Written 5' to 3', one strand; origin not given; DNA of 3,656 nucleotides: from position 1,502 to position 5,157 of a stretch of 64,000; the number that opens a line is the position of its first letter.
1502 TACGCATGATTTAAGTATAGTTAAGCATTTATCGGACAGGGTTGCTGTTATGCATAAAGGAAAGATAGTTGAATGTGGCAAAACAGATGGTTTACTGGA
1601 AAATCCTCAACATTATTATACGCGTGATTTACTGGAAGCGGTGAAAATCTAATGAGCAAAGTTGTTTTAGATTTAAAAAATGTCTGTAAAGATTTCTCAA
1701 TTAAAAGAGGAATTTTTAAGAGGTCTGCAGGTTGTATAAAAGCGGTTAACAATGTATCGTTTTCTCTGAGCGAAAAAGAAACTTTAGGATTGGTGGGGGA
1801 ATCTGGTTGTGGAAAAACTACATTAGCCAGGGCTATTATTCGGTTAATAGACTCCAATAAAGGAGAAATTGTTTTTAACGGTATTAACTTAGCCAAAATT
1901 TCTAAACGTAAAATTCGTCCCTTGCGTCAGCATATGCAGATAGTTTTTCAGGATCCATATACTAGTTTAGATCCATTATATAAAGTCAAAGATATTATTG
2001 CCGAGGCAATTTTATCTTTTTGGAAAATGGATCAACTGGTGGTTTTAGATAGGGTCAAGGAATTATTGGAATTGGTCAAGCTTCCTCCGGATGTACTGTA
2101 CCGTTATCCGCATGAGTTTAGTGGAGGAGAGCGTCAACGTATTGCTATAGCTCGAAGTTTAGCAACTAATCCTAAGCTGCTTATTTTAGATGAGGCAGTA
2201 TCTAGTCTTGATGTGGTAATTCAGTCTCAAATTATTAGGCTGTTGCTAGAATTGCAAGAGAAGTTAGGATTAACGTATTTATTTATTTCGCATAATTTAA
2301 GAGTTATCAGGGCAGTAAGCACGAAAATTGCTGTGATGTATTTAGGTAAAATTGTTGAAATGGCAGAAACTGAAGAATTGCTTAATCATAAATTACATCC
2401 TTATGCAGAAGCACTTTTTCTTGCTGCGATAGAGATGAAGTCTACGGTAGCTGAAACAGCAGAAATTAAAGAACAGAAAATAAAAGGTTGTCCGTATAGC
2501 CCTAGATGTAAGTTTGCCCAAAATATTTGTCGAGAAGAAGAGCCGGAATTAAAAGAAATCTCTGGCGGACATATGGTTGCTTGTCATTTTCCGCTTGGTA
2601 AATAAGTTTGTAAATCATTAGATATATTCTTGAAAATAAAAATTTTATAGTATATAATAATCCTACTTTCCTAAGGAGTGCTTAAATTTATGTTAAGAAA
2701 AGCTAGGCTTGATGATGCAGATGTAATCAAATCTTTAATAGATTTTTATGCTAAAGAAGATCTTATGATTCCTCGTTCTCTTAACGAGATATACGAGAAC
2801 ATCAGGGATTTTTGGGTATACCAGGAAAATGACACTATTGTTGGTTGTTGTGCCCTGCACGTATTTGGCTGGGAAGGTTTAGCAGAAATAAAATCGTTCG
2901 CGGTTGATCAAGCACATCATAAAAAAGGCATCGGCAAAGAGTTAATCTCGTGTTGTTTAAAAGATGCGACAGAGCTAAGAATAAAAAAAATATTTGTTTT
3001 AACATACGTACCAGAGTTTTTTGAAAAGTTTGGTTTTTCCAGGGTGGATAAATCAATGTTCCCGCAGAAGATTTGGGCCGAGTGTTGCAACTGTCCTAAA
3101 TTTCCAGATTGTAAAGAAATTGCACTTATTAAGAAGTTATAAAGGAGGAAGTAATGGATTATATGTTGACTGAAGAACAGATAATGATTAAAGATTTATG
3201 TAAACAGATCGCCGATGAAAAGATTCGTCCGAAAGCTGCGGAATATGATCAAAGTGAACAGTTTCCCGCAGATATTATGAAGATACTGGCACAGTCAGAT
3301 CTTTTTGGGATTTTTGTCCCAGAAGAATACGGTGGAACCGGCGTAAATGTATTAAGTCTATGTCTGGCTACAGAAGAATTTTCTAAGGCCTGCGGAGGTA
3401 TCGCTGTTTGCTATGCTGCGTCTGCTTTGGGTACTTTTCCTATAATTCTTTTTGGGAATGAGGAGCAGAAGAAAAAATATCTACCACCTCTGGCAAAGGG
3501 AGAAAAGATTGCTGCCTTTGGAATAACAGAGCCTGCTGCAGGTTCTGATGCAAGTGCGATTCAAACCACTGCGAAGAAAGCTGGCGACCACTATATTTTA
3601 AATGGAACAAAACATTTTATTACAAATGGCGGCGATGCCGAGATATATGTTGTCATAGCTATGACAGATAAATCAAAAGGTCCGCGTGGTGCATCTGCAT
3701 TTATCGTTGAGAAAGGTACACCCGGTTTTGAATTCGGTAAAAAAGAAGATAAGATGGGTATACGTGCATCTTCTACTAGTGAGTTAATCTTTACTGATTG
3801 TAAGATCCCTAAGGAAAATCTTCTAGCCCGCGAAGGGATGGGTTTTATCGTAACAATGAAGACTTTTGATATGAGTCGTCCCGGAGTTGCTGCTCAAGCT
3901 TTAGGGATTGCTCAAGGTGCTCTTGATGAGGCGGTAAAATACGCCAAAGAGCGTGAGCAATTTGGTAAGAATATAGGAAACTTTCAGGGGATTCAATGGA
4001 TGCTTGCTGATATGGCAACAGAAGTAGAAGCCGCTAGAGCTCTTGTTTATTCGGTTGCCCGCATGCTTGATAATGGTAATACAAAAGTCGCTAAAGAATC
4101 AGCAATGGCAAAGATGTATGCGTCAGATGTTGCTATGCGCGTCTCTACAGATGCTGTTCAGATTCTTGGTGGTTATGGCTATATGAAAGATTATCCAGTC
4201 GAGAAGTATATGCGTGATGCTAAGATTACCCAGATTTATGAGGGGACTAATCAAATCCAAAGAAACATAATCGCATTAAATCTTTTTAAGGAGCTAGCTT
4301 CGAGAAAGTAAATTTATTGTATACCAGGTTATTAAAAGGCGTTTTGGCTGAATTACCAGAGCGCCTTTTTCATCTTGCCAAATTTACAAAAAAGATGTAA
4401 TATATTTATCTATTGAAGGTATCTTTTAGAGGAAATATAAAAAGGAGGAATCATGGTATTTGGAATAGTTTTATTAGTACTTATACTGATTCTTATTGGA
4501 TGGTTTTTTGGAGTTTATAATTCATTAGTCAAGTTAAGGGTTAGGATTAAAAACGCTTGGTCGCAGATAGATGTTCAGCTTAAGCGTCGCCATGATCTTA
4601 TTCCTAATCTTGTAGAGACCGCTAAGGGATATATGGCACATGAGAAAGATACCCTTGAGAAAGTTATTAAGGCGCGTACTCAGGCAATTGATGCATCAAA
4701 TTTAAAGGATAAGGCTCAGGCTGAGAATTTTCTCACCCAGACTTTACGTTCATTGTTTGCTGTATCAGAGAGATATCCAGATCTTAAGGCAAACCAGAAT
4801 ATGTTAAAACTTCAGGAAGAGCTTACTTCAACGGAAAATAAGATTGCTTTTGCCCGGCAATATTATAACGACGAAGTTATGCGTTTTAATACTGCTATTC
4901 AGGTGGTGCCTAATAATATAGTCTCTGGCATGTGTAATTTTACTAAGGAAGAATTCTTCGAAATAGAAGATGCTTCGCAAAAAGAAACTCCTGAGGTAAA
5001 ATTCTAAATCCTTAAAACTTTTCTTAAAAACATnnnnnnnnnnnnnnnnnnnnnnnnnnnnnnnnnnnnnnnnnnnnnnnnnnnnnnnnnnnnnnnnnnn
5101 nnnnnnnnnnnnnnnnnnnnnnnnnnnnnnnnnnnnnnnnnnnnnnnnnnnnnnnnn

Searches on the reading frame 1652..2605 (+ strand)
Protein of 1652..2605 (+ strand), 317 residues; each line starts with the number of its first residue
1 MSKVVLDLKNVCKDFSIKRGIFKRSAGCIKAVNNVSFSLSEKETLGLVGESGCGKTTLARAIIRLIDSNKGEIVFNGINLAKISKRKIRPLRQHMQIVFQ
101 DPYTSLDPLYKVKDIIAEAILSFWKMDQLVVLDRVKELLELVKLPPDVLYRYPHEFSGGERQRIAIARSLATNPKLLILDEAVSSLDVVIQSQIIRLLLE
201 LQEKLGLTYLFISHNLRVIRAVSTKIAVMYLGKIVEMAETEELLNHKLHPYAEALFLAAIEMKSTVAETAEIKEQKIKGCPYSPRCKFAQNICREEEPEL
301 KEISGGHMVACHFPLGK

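Call 26: search_protein_families(library=ncbifam, proteins=[window:1652-2605:+], max_evalue=0.01)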
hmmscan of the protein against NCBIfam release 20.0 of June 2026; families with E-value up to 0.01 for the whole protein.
window:1652-2605:+ (317 aa): 198 families (the best 25 are shown)
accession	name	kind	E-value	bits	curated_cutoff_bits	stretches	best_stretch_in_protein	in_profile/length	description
NF008453.0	PRK11308.1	subfamily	3.8e-90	302.5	408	1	2-312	9-324/334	dipeptide ABC transporter ATP-binding protein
NF011659.0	PRK15079.1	equivalog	1.5e-84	283.6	540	1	3-311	9-328/334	murein tripeptide/oligopeptide ABC transporter ATP binding protein OppF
NF007613.0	PRK10261.1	equivalog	5.9e-84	282.6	1077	1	3-277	311-580/623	glutathione ABC transporter ATP-binding protein GsiA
NF011713.0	PRK15134.1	equivalog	1.6e-74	251.4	834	1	3-256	273-526/529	microcin C ABC transporter ATP-binding protein YejF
NF043071.1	DppF_dipep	equivalog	5e-71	239.8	660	1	4-312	12-325/331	dipeptide ABC transporter ATP-binding subunit DppF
TIGR02769.1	nickel_nikE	equivalog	1.1e-69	234.9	332.55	1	6-255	3-249/265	nickel import ATP-binding protein NikE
NF043078.1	MMSYN1_0168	equivalog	1.8e-69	235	800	3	135-309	473-638/649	oligopeptide ABC transporter ATP-binding protein OppF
NF007739.0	PRK10419.1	subfamily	5.7e-66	222.8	354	1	6-246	4-242/268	nickel ABC transporter ATP-binding protein NikE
NF007010.1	PRK09473.1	subfamily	4e-65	219.6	575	1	21-314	10-314/318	oligopeptide ABC transporter ATP-binding protein OppD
NF008246.0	PRK11022.1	equivalog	3e-64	217.1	541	1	25-316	16-319/326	dipeptide ABC transporter ATP-binding protein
NF043079.1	MMSYN1_0167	equivalog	3.4e-56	191.2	740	2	85-308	297-529/561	oligopeptide ABC transporter ATP-binding protein OppD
NF011692.0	PRK15112.1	equivalog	1.2e-53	182.5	452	1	1-256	1-251/269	putrescine export ABC transporter ATP-binding protein SapF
NF011674.0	PRK15093.1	equivalog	8.3e-53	179.6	627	1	22-315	13-325/330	putrescine export ABC transporter ATP-binding protein SapD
NF047576.1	opine_ATP_CntF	equivalog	4.3e-51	173.7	385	1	31-263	19-257/264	staphylopine uptake ABC transporter ATP-binding protein CntF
NF047578.1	opine_ATP_CntD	equivalog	5.6e-50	170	380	1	31-263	19-257/266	staphylopine uptake ABC transporter ATP-binding protein CntD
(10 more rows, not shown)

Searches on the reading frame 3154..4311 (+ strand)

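Call 26: search_protein_families(library=ncbifam, proteins=[window:3154-4311:+], max_evalue=0.01)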
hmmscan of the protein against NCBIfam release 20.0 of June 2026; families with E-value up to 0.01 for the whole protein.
window:3154-4311:+ (385 aa): 25 families
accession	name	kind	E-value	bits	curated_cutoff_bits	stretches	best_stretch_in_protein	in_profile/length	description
NF042972.1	AcrlCoAredClosAcrC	equivalog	5.3e-149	496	640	1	1-377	1-376/378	acryloyl-CoA reductase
NF043006.1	CyhCrbnylCoADH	equivalog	2.1e-121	405.5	650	1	6-380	5-378/380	cyclohexane-1-carbonyl-CoA dehydrogenase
NF058590.1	AcCoDHFadEBacil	equivalog_domain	4.4e-105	352.4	600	1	5-379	21-412/586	acyl-CoA dehydrogenase FadE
NF045552.1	GlutCoADH_Des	equivalog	3.4e-102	342.5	470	1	1-376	1-378/387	glutaryl-CoA dehydrogenase Acd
NF042439.1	SulpropCoADesulf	equivalog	1.1e-97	327.1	600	1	16-379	4-372/379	3-sulfinopropanoyl-CoA desulfinase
NF045652.1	ProlPCPDhRedW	equivalog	2e-87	293.5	650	1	12-376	7-372/376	L-prolyl-[peptidyl-carrier protein] dehydrogenase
NF053553.1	prodigi_MBC_PigA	equivalog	4e-80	269.8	500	1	1-376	1-378/381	prodigiosin MBC biosynthesis dehydrogenase PigA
NF008997.0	PRK12341.1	equivalog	1.2e-79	268.2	537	1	1-380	1-379/382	acyl-CoA dehydrogenase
TIGR03207.1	cyc_hxne_CoA_dh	equivalog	1.2e-64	218.4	575.35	1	5-374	1-368/372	cyclohexanecarboxyl-CoA dehydrogenase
NF002885.1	PRK03354.1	equivalog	2.1e-64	217.9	540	1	1-369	1-365/378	crotonobetainyl-CoA dehydrogenase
NF052270.1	Staph_DH_FadE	equivalog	1.6e-53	181.9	600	1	4-376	20-392/400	acyl-CoA dehydrogenase FadE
NF049984.1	Rv1679_FadE16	equivalog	5.3e-39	134.5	600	1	25-365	13-353/371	Rv1679 family acyl-CoA dehydrogenase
NF007000.1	PRK09463.1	subfamily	2.2e-35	122.2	600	1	31-373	68-430/726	acyl-CoA dehydrogenase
TIGR03203.1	pimD_small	equivalog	5.4e-31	108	652.7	1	2-362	1-362/378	pimeloyl-CoA dehydrogenase small subunit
TIGR03204.1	pimC_large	equivalog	1.5e-29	103.1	623.85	1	36-374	40-389/395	pimeloyl-CoA dehydrogenase large subunit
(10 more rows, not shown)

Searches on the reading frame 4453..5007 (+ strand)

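Call 26: search_protein_families(library=ncbifam, proteins=[window:4453-5007:+], max_evalue=0.01)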
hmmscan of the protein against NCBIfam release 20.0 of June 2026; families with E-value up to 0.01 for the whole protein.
window:4453-5007:+ (184 aa): 1 family
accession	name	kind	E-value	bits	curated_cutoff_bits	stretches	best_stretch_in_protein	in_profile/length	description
NF040966.1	MamQ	equivalog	6.5e-26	91.1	250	2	95-182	113-202/221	magnetosome protein MamQ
